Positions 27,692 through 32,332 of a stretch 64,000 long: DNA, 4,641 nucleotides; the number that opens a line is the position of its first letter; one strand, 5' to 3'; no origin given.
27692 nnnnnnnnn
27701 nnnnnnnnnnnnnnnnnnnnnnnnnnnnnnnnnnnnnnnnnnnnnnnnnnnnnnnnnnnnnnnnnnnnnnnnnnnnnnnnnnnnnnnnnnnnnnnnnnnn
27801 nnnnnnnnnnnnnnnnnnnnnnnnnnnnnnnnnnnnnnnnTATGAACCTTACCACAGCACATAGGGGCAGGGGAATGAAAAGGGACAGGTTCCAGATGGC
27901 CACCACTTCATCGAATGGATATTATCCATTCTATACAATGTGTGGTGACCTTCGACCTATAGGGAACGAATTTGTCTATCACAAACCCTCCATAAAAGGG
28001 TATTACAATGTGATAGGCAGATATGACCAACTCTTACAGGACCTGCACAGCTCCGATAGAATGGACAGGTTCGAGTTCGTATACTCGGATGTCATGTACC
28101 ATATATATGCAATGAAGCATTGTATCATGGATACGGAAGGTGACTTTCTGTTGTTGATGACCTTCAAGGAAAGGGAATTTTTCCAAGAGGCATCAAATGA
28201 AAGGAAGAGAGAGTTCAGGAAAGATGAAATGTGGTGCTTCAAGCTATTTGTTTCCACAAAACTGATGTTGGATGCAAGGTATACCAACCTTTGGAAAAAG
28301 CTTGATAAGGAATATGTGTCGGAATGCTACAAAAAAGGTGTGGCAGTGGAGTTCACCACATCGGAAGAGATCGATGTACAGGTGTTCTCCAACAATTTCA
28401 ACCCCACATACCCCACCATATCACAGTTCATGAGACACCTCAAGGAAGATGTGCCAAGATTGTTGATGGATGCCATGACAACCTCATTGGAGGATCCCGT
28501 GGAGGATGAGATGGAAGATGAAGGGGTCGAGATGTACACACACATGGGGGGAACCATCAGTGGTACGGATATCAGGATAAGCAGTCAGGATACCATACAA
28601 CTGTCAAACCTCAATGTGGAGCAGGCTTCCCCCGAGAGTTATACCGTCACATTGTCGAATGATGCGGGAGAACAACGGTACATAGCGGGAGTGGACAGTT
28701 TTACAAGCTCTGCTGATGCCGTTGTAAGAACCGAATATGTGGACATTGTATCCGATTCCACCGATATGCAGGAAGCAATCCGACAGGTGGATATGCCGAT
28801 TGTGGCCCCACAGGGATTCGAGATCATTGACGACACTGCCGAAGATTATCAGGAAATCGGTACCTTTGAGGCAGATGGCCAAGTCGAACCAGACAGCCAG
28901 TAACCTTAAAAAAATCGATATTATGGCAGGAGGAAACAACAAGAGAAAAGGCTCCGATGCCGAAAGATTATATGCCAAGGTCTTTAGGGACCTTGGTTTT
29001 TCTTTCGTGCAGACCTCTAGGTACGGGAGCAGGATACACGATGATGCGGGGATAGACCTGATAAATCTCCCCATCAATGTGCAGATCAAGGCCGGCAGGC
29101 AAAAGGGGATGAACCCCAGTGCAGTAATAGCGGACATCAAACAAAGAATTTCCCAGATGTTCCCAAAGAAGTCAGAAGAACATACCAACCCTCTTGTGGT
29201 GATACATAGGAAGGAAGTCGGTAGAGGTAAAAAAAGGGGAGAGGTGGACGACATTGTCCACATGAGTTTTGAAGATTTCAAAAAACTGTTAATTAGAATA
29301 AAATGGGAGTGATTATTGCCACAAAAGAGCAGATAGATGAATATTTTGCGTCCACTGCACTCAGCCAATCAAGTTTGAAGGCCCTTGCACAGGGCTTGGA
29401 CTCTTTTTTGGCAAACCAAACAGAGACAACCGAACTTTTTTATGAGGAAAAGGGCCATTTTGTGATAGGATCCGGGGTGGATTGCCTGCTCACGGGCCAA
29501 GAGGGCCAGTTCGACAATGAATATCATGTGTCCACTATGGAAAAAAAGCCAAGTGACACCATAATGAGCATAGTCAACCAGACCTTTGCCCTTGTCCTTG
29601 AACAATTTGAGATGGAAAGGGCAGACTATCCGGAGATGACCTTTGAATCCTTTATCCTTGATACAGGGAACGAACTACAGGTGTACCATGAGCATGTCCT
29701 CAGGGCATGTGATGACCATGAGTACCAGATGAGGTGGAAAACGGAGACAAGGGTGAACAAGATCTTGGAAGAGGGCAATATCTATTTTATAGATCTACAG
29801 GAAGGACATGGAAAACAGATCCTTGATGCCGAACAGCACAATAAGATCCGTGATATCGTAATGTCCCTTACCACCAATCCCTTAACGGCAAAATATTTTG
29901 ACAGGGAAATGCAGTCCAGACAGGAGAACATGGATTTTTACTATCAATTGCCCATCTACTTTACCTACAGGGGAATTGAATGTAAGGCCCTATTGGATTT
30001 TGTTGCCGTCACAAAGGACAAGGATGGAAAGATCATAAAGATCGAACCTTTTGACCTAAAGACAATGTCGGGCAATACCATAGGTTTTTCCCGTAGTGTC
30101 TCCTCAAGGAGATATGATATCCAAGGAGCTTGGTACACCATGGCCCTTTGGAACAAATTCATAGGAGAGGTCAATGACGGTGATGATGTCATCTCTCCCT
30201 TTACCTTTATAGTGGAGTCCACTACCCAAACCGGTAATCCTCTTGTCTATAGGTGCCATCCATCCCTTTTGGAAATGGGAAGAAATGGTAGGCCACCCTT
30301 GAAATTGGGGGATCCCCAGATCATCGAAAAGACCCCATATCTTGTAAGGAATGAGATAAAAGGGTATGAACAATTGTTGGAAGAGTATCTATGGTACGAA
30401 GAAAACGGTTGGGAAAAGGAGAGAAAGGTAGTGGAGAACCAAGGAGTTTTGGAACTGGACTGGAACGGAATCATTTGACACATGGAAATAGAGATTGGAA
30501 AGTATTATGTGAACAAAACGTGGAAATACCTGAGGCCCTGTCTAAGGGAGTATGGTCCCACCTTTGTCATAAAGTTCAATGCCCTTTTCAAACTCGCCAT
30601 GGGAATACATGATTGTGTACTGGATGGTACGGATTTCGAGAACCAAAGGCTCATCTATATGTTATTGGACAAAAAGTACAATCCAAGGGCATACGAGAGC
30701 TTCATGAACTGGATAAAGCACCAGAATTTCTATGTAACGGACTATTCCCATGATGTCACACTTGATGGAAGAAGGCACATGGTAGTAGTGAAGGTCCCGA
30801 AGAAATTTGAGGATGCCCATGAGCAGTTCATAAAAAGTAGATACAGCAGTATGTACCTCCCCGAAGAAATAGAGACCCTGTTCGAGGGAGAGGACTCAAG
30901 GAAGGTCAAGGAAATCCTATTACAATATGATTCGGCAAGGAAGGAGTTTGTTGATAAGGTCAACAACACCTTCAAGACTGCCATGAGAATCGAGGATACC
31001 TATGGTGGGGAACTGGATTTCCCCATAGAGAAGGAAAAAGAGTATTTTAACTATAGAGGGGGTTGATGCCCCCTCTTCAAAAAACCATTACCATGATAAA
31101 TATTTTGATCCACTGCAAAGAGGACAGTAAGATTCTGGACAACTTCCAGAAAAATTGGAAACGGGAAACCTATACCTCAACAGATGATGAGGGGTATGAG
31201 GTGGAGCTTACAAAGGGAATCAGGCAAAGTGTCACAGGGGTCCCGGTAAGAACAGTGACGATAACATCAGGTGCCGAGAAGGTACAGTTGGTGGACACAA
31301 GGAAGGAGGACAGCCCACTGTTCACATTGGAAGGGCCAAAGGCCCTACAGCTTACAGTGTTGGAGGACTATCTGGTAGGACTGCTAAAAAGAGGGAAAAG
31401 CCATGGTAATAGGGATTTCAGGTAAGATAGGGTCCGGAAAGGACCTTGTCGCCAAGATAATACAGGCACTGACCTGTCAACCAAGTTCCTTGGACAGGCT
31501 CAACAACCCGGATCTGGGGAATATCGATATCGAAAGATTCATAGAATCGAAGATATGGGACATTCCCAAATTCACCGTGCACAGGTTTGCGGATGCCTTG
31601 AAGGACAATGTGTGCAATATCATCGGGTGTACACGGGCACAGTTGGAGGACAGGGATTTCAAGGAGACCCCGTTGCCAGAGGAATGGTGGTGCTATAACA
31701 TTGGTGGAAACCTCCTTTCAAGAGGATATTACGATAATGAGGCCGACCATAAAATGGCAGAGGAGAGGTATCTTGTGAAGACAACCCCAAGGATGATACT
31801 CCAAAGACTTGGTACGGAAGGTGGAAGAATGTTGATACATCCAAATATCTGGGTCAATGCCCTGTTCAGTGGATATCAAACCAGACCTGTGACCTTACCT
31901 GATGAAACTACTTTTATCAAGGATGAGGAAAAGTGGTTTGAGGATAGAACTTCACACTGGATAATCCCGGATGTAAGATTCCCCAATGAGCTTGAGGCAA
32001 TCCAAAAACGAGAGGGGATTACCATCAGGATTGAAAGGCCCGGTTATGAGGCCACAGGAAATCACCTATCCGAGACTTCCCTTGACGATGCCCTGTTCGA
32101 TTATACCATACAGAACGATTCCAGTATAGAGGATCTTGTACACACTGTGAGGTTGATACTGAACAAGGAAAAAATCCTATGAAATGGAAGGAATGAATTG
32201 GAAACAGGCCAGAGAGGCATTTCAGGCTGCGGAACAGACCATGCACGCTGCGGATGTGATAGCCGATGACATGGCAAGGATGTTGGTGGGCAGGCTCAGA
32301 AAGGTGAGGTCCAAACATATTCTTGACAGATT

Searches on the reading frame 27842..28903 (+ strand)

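Call 37: search_protein_families(library=phrogs, proteins=[window:27842-28903:+], max_evalue=0.00001)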
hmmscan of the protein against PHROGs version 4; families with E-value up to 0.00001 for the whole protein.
window:27842-28903:+ (353 aa): 1 family
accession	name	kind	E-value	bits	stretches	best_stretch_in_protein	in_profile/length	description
phrog_15446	-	unknown function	3.5e-15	57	1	41-209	46-216/362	-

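Call 65: search_protein_families(library=pfam, proteins=[window:27842-28903:+], max_evalue=0.1)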
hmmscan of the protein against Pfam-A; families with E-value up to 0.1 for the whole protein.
window:27842-28903:+ (353 aa): 0 families

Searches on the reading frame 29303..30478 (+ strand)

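Call 37: search_protein_families(library=phrogs, proteins=[window:29303-30478:+], max_evalue=0.00001)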
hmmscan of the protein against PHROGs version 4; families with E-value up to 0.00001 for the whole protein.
window:29303-30478:+ (391 aa): 1 family
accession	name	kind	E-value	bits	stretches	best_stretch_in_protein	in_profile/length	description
phrog_412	-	DNA, RNA and nucleotide metabolism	1.3e-36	127.8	1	3-328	138-372/440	exonuclease VIII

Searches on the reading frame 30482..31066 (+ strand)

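Call 37: search_protein_families(library=phrogs, proteins=[window:30482-31066:+], max_evalue=0.00001)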
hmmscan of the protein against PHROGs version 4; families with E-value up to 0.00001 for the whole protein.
window:30482-31066:+ (194 aa): 1 family
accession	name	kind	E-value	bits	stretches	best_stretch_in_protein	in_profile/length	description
phrog_14962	-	unknown function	2.7e-62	211.2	1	1-192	1-192/196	-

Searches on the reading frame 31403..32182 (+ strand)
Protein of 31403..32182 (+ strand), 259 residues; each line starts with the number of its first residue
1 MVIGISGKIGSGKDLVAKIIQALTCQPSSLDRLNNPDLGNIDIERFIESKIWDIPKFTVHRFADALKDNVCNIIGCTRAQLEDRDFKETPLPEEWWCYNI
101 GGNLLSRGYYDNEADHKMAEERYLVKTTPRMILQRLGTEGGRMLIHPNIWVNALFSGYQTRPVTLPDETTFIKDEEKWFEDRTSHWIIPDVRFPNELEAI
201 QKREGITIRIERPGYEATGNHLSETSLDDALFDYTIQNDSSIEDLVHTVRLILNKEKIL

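Call 37: search_protein_families(library=phrogs, proteins=[window:31403-32182:+], max_evalue=0.00001)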
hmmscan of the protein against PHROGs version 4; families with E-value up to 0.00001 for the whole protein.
window:31403-32182:+ (259 aa): 1 family
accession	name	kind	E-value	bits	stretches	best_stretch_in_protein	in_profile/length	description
phrog_139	-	other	4e-44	152.4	1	1-255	84-262/342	deoxynucleoside monophosphate kinase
